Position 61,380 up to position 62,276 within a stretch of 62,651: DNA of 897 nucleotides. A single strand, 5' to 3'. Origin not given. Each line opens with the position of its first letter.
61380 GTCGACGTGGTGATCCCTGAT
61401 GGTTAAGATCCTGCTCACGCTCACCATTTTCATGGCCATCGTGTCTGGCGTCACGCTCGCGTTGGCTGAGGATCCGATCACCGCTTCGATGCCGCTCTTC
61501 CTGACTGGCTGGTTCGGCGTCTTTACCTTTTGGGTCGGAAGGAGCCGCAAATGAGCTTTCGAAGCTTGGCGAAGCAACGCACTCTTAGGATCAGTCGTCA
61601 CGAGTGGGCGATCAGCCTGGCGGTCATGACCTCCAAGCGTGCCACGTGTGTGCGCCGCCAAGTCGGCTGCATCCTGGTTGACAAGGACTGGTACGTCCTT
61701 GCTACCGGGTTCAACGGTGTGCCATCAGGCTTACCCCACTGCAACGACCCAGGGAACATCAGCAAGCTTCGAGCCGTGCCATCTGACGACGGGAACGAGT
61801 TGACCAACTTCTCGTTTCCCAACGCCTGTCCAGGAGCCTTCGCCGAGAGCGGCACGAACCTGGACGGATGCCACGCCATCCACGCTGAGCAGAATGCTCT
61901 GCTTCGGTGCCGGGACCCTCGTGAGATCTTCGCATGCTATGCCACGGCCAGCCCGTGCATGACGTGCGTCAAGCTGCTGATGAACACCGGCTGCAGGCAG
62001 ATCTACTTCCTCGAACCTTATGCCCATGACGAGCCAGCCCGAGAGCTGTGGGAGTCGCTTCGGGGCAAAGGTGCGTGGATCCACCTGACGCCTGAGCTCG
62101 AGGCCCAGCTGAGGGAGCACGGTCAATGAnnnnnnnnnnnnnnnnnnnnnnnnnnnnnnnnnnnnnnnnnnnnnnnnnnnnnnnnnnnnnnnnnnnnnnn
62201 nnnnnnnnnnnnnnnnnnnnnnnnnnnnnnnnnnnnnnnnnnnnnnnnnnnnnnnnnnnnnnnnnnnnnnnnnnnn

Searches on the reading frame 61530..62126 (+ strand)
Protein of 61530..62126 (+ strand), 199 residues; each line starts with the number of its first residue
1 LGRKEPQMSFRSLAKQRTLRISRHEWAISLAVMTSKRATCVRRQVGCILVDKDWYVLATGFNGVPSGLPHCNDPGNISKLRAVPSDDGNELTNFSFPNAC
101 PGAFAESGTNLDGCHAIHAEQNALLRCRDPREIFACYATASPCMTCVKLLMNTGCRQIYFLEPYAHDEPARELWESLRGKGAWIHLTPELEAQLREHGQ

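Call 11: search_protein_families(library=pfam, proteins=[window:61530-62126:+], max_evalue=0.01)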
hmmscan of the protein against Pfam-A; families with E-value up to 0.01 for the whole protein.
window:61530-62126:+ (199 aa): 2 families
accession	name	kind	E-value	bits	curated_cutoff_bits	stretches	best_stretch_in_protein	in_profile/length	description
PF00383.29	dCMP_cyt_deam_1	-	9.5e-16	58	25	1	23-161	3-101/102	Cytidine and deoxycytidylate deaminase zinc-binding region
PF14437.12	MafB19-deam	-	9e-05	22.8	27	1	24-160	4-99/142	MafB19-like deaminase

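Call 12: search_protein_families(library=phrogs, proteins=[window:61530-62126:+], max_evalue=0.001)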
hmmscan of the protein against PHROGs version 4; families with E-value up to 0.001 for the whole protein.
window:61530-62126:+ (199 aa): 7 families
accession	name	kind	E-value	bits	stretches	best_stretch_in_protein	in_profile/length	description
phrog_174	-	DNA, RNA and nucleotide metabolism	7.8e-34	118.9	1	14-172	107-236/384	dCMP deaminase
phrog_2369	-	DNA, RNA and nucleotide metabolism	5.9e-20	73.2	1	24-168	6-131/195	dCMP deaminase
phrog_20648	-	DNA, RNA and nucleotide metabolism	1.8e-11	44.8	1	96-173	52-130/311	dCMP deaminase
phrog_9198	-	unknown function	9.5e-09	35.5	1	24-66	252-294/531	-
phrog_18355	-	DNA, RNA and nucleotide metabolism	1.8e-06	28.9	1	116-160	2-47/52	deoxycytidinylate deaminase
phrog_8118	-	unknown function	3e-06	27.1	0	114-165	475-530/577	-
phrog_20806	-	DNA, RNA and nucleotide metabolism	6.8e-06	27.3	1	113-158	13-59/97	deoxycytidinylate deaminase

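Call 71: search_protein_families(library=ncbifam, proteins=[window:61530-62126:+], max_evalue=0.01)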
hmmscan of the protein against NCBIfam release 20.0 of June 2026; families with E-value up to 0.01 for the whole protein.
window:61530-62126:+ (199 aa): 2 families
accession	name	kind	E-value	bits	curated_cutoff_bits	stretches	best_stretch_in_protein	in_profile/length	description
NF041025.1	antiphage_deaminase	equivalog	5.4e-19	68.4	400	2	116-165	337-390/437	anti-phage dCTP deaminase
TIGR02571.1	ComEB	equivalog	3.6e-17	62.7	219.45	2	115-176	66-130/151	ComE operon protein 2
